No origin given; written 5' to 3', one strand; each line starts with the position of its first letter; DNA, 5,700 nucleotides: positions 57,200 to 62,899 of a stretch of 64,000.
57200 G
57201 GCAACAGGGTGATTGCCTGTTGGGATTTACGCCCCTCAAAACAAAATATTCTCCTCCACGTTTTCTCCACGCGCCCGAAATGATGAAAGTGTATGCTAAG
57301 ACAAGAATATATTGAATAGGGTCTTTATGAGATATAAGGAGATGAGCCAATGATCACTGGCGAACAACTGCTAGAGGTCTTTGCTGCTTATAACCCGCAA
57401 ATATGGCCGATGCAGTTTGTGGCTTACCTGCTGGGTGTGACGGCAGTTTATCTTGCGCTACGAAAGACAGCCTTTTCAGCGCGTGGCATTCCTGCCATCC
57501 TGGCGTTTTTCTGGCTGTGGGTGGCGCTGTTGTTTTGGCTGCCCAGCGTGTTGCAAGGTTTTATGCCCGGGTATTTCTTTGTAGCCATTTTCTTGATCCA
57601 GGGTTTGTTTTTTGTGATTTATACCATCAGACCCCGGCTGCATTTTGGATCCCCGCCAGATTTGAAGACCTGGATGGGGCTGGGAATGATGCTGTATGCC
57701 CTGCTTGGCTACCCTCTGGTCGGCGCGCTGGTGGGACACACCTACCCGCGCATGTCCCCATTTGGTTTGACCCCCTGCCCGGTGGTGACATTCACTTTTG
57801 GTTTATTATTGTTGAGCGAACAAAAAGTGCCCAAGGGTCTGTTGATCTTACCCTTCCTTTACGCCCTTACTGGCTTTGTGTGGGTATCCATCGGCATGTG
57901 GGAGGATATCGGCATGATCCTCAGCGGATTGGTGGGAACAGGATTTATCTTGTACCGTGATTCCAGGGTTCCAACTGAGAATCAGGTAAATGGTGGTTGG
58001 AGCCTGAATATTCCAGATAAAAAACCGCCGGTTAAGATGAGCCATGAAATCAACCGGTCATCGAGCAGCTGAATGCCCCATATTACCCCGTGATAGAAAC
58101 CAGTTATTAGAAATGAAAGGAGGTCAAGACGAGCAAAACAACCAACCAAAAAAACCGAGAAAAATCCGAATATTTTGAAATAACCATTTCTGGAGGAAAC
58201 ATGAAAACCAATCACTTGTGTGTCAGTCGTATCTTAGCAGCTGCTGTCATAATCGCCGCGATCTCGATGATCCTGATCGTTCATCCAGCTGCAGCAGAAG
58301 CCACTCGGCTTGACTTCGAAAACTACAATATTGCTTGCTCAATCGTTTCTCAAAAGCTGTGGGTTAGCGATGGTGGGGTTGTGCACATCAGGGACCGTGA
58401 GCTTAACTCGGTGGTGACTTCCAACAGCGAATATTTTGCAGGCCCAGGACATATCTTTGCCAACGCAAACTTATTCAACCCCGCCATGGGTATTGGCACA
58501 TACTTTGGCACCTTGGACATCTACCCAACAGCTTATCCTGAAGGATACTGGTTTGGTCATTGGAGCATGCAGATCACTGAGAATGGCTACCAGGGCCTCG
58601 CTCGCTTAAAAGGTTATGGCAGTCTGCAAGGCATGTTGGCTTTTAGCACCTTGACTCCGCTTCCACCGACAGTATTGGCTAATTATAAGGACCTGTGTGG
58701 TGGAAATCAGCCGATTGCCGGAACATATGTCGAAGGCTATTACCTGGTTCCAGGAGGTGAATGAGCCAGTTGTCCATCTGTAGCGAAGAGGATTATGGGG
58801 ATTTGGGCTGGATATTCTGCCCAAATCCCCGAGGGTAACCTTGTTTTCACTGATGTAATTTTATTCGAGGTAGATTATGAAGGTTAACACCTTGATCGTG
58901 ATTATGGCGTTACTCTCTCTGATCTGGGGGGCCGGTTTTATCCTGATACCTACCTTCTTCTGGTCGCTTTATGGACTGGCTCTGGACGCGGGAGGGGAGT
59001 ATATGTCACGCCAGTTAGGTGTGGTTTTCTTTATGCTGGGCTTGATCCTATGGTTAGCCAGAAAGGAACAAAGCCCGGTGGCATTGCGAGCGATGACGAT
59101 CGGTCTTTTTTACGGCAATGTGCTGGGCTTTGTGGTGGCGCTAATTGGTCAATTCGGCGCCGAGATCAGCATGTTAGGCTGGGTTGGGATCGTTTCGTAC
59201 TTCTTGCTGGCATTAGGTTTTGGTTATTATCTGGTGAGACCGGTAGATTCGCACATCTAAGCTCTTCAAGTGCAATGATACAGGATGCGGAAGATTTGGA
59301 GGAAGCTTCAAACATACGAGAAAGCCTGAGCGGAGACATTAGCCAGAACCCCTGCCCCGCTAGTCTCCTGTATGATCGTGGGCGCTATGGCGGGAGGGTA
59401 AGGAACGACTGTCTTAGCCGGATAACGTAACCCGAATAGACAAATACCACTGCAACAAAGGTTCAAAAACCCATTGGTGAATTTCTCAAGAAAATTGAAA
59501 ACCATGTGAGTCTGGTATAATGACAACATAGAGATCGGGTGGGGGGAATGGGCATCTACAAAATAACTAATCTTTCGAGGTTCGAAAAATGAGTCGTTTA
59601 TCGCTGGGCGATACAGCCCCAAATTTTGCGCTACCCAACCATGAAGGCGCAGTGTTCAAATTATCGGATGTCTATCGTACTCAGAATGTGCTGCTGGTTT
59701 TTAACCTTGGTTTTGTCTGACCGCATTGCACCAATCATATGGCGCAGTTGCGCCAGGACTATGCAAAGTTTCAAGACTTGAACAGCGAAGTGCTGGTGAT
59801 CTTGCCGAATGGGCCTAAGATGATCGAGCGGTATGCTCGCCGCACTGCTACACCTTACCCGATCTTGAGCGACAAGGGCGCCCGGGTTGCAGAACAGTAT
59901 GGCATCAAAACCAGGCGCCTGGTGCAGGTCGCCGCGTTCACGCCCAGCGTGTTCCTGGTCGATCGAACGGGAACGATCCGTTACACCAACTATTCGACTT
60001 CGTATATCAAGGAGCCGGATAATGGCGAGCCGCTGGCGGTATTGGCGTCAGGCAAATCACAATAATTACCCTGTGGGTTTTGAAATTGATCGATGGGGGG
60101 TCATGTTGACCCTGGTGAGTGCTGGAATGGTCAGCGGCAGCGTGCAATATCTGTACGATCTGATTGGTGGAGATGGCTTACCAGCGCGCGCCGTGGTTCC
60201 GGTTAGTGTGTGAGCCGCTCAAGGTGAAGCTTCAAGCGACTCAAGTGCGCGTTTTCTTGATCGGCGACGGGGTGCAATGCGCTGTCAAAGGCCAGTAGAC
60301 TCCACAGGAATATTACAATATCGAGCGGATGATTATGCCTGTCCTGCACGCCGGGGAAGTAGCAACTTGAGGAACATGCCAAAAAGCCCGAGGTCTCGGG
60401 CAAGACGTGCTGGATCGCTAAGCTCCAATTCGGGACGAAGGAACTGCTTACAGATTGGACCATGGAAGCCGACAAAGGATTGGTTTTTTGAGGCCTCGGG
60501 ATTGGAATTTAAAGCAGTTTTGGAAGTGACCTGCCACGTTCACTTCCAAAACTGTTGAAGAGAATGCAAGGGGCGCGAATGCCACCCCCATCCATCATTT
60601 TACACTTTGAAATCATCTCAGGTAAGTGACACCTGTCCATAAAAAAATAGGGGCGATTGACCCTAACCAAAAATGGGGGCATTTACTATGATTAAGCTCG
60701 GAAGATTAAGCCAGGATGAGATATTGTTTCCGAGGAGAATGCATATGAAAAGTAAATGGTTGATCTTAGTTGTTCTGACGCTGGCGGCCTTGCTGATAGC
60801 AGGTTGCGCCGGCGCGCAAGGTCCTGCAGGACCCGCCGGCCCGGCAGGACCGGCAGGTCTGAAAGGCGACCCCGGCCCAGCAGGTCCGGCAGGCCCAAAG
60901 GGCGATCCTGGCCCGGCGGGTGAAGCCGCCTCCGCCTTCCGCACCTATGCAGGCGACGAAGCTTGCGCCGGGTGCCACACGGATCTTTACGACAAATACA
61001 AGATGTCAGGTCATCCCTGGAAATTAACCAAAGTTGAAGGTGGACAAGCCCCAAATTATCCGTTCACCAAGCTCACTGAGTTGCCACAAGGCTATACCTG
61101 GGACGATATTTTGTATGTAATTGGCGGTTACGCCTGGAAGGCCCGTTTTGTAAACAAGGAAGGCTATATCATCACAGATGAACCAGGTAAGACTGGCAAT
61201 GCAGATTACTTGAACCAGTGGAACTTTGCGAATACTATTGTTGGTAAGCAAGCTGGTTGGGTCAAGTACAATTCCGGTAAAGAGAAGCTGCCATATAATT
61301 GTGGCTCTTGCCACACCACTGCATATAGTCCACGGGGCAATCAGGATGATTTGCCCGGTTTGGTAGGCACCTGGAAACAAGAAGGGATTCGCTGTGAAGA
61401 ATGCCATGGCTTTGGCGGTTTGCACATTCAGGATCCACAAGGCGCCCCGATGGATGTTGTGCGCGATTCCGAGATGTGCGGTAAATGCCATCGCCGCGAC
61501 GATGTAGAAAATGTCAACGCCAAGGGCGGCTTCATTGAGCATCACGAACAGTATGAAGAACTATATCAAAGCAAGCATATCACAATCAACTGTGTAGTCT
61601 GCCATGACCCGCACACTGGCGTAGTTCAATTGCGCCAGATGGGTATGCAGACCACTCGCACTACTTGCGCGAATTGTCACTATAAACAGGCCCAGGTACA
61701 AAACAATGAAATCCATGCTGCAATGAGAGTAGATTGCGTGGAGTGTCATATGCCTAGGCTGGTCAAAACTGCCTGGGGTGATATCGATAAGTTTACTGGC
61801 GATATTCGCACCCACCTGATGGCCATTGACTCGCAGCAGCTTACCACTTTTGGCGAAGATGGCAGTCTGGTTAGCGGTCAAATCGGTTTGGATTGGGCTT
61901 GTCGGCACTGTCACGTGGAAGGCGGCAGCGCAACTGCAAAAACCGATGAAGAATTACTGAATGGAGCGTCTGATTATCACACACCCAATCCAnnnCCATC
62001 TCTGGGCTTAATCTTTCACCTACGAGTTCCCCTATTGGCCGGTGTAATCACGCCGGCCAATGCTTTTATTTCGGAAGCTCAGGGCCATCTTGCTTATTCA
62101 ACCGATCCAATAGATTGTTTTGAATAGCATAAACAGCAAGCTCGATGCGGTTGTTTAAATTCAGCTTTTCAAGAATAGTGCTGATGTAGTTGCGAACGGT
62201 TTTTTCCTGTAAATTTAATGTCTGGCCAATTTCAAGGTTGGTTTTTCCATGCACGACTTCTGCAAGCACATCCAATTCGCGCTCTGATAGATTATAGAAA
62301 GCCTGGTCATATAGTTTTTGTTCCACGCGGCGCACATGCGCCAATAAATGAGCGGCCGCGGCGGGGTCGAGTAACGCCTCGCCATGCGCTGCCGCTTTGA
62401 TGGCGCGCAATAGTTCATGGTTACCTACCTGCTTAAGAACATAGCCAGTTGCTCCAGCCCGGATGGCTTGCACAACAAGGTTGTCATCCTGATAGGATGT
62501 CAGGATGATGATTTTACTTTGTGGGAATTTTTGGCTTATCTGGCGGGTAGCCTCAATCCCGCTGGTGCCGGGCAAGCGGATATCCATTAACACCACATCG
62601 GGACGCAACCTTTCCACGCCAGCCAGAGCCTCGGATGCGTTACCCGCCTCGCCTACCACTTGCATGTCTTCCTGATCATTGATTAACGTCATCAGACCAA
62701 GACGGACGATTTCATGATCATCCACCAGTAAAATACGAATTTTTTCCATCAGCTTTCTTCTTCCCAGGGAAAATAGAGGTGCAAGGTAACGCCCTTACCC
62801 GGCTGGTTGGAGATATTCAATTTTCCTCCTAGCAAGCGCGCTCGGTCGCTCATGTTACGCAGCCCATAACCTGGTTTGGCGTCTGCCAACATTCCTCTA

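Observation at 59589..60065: Hidden selenoprotein candidate: peroxiredoxin-like gene with UGA at the first Cys of its CxxC and a SECIS-like hairpin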

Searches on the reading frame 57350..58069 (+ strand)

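Call 65: search_protein_families(library=pfam, proteins=[window:57350-58069:+], max_evalue=0.001)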
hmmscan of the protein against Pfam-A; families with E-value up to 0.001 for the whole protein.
window:57350-58069:+ (240 aa): 1 family
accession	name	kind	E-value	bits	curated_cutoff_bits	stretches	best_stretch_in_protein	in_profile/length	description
PF19540.4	DUF6064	-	5.8e-42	144.5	27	1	5-204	2-203/210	Family of unknown function (DUF6064)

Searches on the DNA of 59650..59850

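Call 28: search_rna_families(source=window, start=59650, end=59850, threshold=evalue, max_evalue=10, show_alignments=3)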
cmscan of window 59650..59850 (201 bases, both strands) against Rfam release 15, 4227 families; matches with E-value up to 10: 1.
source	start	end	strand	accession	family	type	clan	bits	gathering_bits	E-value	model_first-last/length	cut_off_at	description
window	59703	59773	+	RF04103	mir-8356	Gene; miRNA;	-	15.8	70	1.8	1-65/65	no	mir-8356 microRNA precursor family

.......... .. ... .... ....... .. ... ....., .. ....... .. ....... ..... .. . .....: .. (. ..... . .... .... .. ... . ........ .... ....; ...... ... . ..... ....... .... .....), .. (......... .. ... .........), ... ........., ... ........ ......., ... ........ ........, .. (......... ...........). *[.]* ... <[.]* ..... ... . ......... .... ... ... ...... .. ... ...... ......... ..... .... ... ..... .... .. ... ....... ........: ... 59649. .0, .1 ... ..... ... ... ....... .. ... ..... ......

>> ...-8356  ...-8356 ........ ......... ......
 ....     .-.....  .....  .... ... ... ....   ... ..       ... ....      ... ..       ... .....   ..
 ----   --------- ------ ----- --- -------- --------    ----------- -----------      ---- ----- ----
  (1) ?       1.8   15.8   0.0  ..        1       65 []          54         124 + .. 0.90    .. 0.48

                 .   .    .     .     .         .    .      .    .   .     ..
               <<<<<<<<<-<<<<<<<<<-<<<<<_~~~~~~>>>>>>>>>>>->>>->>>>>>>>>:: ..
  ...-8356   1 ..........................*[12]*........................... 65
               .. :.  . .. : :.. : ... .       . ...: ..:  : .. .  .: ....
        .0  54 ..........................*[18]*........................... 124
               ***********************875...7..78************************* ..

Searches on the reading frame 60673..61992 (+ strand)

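Call 65: search_protein_families(library=pfam, proteins=[window:60673-61992:+], max_evalue=0.001)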
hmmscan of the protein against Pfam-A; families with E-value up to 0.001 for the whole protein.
window:60673-61992:+ (440 aa): 6 families
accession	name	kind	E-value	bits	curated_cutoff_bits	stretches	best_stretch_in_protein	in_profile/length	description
PF14522.11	Cytochrome_C7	-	9.5e-11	41.8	24.8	0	238-311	13-66/67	Cytochrome c7 and related cytochrome c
PF14537.11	Cytochrom_c3_2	-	6e-07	30.3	25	1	235-336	3-78/79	Cytochrome c3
PF01391.23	Collagen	-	7.4e-07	29.3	27.2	1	44-84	4-44/60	Collagen triple helix repeat (20 copies)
PF09699.15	Paired_CXXCH_1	-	2.1e-06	27.8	20.6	0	306-340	8-40/41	Doubled CXXCH motif (Paired_CXXCH_1)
PF13435.11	Cytochrome_C554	-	3.9e-05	24.9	20.8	0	205-246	46-84/84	Cytochrome c554 and c-prime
PF03264.19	Cytochrom_NNT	-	0.00038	20.7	24.1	0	264-312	123-165/174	NapC/NirT cytochrome c family, N-terminal region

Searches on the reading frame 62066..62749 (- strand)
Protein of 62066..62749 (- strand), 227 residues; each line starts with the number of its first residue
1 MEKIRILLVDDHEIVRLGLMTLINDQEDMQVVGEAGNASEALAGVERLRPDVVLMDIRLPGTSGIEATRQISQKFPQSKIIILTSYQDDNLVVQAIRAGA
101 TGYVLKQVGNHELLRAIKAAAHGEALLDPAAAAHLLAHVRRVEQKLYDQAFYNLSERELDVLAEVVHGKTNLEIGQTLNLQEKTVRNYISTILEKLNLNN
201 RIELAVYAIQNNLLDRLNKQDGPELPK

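Call 63: find_encoding_contigs(protein=window:62066-62749:-, flank=10000, max_places=2)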
Protein window:62066-62749:- (227 aa): no gene with exactly this product is on record in the collection.

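Call 65: search_protein_families(library=pfam, proteins=[window:62069-62749:-], max_evalue=0.001)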
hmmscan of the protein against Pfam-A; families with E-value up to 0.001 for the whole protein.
window:62069-62749:- (227 aa): 2 families
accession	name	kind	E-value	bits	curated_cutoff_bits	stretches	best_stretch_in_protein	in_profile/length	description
PF00072.30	Response_reg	-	1.8e-30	105.8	30.2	1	6-118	1-111/111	Response regulator receiver domain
PF00196.25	GerE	-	1.5e-17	63.4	23.5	1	153-208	2-57/57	Bacterial regulatory proteins, luxR family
